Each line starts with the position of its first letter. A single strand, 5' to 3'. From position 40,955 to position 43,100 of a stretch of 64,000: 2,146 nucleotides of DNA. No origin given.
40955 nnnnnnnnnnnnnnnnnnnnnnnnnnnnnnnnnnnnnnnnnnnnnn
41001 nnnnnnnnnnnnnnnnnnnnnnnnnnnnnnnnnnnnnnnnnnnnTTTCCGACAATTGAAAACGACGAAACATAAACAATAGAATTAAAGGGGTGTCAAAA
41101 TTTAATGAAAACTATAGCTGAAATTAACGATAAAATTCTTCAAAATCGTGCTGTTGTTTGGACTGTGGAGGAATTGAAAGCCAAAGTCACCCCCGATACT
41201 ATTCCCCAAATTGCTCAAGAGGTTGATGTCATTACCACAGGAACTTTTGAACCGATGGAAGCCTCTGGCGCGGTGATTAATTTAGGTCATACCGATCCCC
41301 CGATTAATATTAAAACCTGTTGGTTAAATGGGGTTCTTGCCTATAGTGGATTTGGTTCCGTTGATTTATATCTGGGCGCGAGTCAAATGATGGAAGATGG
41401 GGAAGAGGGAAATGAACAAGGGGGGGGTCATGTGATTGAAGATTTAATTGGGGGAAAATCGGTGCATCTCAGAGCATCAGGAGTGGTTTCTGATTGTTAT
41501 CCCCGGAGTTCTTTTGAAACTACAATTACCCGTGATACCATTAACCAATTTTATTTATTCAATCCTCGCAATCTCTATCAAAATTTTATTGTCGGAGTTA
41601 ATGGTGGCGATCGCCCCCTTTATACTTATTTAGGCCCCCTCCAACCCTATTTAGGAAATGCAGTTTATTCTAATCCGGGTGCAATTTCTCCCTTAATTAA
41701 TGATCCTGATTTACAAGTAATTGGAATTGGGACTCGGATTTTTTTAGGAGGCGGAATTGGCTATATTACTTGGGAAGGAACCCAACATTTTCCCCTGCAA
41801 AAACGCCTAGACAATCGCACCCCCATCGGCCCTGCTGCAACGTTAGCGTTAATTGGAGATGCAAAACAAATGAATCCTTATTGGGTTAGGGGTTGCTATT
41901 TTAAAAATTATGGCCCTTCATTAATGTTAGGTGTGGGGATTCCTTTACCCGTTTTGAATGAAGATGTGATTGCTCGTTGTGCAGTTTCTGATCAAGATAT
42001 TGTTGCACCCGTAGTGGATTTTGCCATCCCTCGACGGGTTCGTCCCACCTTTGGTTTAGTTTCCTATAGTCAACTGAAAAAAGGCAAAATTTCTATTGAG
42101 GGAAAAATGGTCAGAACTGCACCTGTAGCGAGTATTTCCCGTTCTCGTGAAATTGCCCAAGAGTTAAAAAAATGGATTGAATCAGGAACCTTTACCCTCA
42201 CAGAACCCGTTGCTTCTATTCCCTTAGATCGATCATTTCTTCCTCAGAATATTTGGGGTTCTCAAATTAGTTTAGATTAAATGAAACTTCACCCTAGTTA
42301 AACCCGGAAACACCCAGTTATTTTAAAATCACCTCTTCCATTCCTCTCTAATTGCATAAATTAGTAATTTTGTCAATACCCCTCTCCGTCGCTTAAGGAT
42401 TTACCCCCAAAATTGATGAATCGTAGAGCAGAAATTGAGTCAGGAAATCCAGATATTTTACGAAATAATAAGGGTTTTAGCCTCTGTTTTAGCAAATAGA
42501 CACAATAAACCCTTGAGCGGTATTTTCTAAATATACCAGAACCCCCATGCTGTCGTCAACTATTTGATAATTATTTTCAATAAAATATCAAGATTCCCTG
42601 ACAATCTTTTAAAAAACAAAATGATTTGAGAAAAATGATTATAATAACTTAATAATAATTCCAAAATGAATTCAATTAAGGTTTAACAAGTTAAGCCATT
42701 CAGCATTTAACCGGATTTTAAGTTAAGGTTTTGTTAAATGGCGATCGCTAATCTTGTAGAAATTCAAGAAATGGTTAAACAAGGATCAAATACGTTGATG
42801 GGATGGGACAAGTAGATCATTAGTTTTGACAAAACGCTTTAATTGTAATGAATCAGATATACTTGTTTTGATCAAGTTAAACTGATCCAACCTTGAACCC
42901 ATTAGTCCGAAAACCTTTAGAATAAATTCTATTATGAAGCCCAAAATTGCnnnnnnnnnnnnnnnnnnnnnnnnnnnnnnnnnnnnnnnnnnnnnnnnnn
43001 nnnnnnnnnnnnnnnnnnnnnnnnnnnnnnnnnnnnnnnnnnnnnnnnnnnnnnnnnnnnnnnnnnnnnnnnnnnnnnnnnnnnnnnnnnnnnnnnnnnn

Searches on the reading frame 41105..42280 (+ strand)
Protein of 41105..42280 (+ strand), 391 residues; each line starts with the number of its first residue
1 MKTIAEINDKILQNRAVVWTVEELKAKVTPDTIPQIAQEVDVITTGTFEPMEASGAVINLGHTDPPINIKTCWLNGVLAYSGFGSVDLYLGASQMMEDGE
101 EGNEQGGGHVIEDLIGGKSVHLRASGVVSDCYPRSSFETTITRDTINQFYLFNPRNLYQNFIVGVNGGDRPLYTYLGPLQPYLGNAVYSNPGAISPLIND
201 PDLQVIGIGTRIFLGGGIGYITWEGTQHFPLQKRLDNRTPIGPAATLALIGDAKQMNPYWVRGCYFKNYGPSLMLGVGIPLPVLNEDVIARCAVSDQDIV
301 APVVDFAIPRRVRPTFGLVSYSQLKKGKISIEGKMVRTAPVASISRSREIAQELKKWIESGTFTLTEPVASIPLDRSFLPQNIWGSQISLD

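Call 8: search_protein_families(library=pfam, proteins=[window:41105-42280:+], max_evalue=0.01)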
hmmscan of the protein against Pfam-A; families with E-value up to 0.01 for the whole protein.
window:41105-42280:+ (391 aa): 1 family
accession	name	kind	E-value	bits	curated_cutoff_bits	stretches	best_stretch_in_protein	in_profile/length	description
PF01837.22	HcyBio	-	1.4e-149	498.2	26.2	1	16-365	1-349/349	Homocysteine biosynthesis enzyme, sulfur-incorporation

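Call 14: find_encoding_contigs(protein=window:41105-42280:+, flank=3000, max_places=10)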
Protein window:41105-42280:+ (391 aa): no gene with exactly this product is on record in the collection.

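Call 23: find_homologous_proteins(query=window:41105-42280:+, max_evalue=1e-50)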
Query window:41105-42280:+ (391 aa): 7992 proteins with E <= 1e-50 among 8000 candidates; the best 120 are listed.
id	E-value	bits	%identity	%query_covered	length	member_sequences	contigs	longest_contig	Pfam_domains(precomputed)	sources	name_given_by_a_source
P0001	1.4e-264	895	100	100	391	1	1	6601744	PF01837.23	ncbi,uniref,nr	ncbi:homocysteine biosynthesis protein [Planktothrix pseudagardhii]|uniref:Homocysteine biosynthesis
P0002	8.2e-264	893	100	100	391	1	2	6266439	PF01837.23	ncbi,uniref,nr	ncbi:putative protein MJ0100 [Planktothrix tepida]|uniref:Homocysteine biosynthesis enzyme sulfur-in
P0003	7.6e-262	886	99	100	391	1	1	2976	PF01837.23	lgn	-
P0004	6.3e-261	883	98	100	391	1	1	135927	PF01837.23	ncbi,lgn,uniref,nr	ncbi:homocysteine biosynthesis protein [Planktothrix sp. FACHB-1365]|uniref:homocysteine biosynthesi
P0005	4.2e-247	837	93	100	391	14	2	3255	PF01837.23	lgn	-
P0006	1.1e-246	836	91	100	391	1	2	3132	PF01837.23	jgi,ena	-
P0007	1.5e-246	836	91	100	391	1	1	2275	PF01837.23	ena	-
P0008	5.3e-245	831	91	100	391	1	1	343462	PF01837.23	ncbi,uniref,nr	ncbi:conserved hypothetical protein [Planktothrix serta PCC 8927]|uniref:Homocysteine biosynthesis e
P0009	1.4e-240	816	88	100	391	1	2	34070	PF01837.23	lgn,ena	-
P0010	2.6e-240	815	88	100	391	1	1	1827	PF01837.23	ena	-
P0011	4.8e-240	814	88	100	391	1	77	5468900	PF01837.23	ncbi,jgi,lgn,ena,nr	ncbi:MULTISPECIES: homocysteine biosynthesis protein [Planktothrix]|jgi:uncharacterized protein (DUF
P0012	5.2e-240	814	88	100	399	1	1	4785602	PF01837.23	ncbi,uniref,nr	ncbi:hypothetical protein A19Y_0999 [Planktothrix agardhii NIVA-CYA 126/8]|uniref:Homocysteine biosy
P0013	5.2e-240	814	88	100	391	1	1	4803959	PF01837.23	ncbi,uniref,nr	ncbi:homocysteine biosynthesis protein [Planktothrix agardhii]|uniref:homocysteine biosynthesis prot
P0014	5.6e-240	814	88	100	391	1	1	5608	PF01837.23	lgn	-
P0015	5.9e-240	814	89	100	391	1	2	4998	PF01837.23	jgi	jgi:uncharacterized protein (DUF39 family)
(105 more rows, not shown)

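Call 24: find_encoding_contigs(protein=P0001, flank=4000, max_places=3)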
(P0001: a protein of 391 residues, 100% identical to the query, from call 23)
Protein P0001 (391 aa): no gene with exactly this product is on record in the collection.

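Call 25: find_encoding_contigs(protein=P0002, flank=4000, max_places=3)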
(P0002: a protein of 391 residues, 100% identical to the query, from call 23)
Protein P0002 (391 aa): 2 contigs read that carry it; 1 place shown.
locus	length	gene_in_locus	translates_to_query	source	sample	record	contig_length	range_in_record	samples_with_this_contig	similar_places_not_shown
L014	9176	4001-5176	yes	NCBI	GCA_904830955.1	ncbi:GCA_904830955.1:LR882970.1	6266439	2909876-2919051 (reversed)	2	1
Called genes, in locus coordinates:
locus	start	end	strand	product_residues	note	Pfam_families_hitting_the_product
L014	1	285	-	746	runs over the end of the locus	PF07719:TPR_2 (faint), PF13428:TPR_14 (faint), PF13432:TPR_16 (weak), PF13431:TPR_17 (faint), PF13844:Glyco_transf_41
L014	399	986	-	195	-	PF07963:N_methyl, PF16734:Pilin_GH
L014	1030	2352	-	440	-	PF01135:PCMT (weak), PF01209:Ubie_methyltran, PF13489:Methyltransf_23, PF08003:Methyltransf_9, PF13847:Methyltransf_31, PF08241:Methyltransf_11, PF08242:Methyltransf_12, PF13649:Methyltransf_25, +3 more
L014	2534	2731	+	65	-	-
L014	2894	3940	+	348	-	PF01594:AI-2E_transport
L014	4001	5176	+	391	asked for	PF01837:HcyBio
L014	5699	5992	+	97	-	PF07282:Cas12f1-like_TNB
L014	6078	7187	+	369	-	PF01734:Patatin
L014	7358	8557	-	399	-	PF02163:Peptidase_M50 (weak)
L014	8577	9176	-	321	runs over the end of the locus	-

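Call 26: find_encoding_contigs(protein=P0011, flank=4000, max_places=4)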
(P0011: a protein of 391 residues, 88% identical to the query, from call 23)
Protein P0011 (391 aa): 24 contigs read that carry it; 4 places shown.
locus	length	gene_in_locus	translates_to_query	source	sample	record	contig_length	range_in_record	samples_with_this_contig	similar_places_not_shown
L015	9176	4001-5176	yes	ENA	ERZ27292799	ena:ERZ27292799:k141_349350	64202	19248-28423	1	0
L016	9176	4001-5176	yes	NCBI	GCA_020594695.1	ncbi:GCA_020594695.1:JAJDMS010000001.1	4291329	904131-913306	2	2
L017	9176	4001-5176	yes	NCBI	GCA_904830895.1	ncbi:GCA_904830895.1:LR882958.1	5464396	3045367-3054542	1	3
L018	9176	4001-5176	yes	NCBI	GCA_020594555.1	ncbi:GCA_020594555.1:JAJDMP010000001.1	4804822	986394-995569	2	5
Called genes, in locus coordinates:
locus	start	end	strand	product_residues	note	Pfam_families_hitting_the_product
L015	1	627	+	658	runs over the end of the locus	PF00069:Pkinase, PF23381:Beta-prop_IFT122_1st, PF23393:Beta-prop_WDR90_POC16_2nd, PF23414:Beta-prop_EML_2, PF23798:Beta-prop_SPT8, PF24782:WD40_MABP1-WDR62_2nd, PF24796:WDR55, PF24807:WD40_CDC20-Fz, +76 more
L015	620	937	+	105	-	PF22513:FitA-like_RHH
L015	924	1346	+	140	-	PF01850:PIN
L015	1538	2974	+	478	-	PF01266:DAO (faint), PF01593:Amino_oxidase, PF13450:NAD_binding_8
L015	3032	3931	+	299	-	PF00494:SQS_PSY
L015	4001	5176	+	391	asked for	PF01837:HcyBio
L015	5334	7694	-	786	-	PF13802:Gal_mutarotas_2, PF01055:Glyco_hydro_31_2nd, PF21365:Glyco_hydro_31_3rd, PF17137:DUF5110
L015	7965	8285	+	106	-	-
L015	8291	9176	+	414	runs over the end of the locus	PF00083:Sugar_tr, PF07690:MFS_1, PF12832:MFS_1_like, PF07690:MFS_1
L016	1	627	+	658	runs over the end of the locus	PF00069:Pkinase, PF23381:Beta-prop_IFT122_1st, PF23393:Beta-prop_WDR90_POC16_2nd, PF23414:Beta-prop_EML_2, PF23798:Beta-prop_SPT8, PF24782:WD40_MABP1-WDR62_2nd, PF24796:WDR55, PF24807:WD40_CDC20-Fz, +76 more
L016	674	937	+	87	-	PF22513:FitA-like_RHH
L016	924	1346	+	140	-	PF01850:PIN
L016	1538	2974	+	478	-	PF01266:DAO (faint), PF01593:Amino_oxidase, PF13450:NAD_binding_8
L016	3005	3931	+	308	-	PF00494:SQS_PSY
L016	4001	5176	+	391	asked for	PF01837:HcyBio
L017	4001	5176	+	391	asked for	PF01837:HcyBio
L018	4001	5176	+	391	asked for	PF01837:HcyBio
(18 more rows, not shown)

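Call 30: find_encoding_contigs(protein=P0004, flank=3000, max_places=2)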
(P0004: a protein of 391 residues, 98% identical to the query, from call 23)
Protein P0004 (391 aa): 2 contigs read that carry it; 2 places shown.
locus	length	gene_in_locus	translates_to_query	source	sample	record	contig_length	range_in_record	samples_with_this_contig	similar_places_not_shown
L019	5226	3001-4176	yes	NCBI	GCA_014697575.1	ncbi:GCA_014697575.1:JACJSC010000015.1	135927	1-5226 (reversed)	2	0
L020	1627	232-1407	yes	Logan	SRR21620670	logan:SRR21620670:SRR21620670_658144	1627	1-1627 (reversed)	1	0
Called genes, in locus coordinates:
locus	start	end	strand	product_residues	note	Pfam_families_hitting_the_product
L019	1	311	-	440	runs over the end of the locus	PF01209:Ubie_methyltran, PF13489:Methyltransf_23, PF05175:MTS, PF08003:Methyltransf_9, PF13847:Methyltransf_31, PF08241:Methyltransf_11, PF08242:Methyltransf_12, PF13649:Methyltransf_25, +4 more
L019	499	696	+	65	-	-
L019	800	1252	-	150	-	PF01850:PIN (weak)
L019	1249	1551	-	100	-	PF22513:FitA-like_RHH (weak)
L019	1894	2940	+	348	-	PF01594:AI-2E_transport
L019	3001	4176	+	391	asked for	PF01837:HcyBio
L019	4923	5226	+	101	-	PF12323:HTH_OrfB_IS605 (weak)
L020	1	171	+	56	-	?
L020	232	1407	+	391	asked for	PF01837:HcyBio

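Call 31: find_encoding_contigs(protein=P0008, flank=3000, max_places=2)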
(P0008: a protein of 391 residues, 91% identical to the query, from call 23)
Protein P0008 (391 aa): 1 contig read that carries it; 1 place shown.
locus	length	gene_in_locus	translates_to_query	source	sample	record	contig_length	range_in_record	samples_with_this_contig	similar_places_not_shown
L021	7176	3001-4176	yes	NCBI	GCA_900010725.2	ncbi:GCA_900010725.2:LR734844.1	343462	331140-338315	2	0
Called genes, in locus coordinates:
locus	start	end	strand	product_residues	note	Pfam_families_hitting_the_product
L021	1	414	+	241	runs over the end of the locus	PF00702:Hydrolase, PF13419:HAD_2, PF13242:Hydrolase_like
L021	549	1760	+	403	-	PF14234:DUF4336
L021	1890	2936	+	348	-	PF01594:AI-2E_transport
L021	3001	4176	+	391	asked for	PF01837:HcyBio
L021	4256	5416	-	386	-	-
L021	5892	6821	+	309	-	PF25058:ARM_TT21 (faint), PF12569:NatA_aux_su (weak), PF23914:TPR_CcmH_CycH (faint), PF13428:TPR_14 (faint), PF25064:ARM_TT21_5th (faint), PF13429:TPR_15, PF14559:TPR_19 (weak), PF13432:TPR_16 (weak), +9 more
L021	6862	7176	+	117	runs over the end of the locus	PF00903:Glyoxalase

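Call 32: search_protein_families(library=pfam, proteins=[L019:4923-5225:+, L014:5699-5992:+], max_evalue=0.01)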
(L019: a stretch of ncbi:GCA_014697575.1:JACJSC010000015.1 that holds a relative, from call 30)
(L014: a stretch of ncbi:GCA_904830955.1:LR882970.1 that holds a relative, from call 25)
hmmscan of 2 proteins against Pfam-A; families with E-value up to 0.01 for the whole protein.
L019:4923-5225:+ (101 aa): 1 family
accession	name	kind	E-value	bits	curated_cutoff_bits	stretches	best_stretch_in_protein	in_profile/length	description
PF12323.14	HTH_OrfB_IS605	-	1.2e-05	25.1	21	1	1-46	1-46/47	Helix-turn-helix domain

L014:5699-5992:+ (97 aa): 2 families
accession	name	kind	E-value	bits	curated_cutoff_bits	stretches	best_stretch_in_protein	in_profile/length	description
PF07282.18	Cas12f1-like_TNB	-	1.7e-11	44.5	26.3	1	13-51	27-59/60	Cas12f1-like, TNB domain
PF01363.27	FYVE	-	0.0004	20.9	27.8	1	12-42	6-35/67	FYVE zinc finger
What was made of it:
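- Closest known: Invertible promoters. Different: No recombinase gene lies nearby (calls 8, 32).
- No binding protein is known or encoded next to any copy (calls 8, 32).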

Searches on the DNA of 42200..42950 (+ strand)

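Call 12: search_rna_families(source=window, start=42200, end=42950, threshold=evalue, max_evalue=10)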
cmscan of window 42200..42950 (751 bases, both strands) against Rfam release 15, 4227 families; matches with E-value up to 10: 4.
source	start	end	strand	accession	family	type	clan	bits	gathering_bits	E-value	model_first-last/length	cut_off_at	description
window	42366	42486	-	RF02429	SpF14_sRNA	Gene; sRNA;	-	23.1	100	0.75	1-120/120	no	Streptococcus sRNA SpF14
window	42232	42292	-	RF02153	NBR2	Gene; lncRNA;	-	18.2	40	5.4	1-63/63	no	Neighbour of BRCA1 gene 2 converved region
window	42551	42587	+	RF03027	RT-6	Gene; sRNA;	-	15.5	46.7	1.3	33-70/75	no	RT-6 RNA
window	42306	42382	-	RF01222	sn2417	Gene; snRNA; snoRNA; CD-box;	-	13.5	80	6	1-123/123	no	Small nucleolar RNA sn2417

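Call 28: search_dna_similar(query=window:42330-42660:+, collection=plasmids, mode=distant, max_evalue=0.001)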
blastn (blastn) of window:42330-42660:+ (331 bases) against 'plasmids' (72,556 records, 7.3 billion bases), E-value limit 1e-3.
No match.

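Call 29: search_dna_similar(query=window:42330-42660:+, collection=phages, mode=distant, max_evalue=0.001)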
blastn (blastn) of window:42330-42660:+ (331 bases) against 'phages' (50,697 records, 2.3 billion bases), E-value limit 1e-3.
No match.
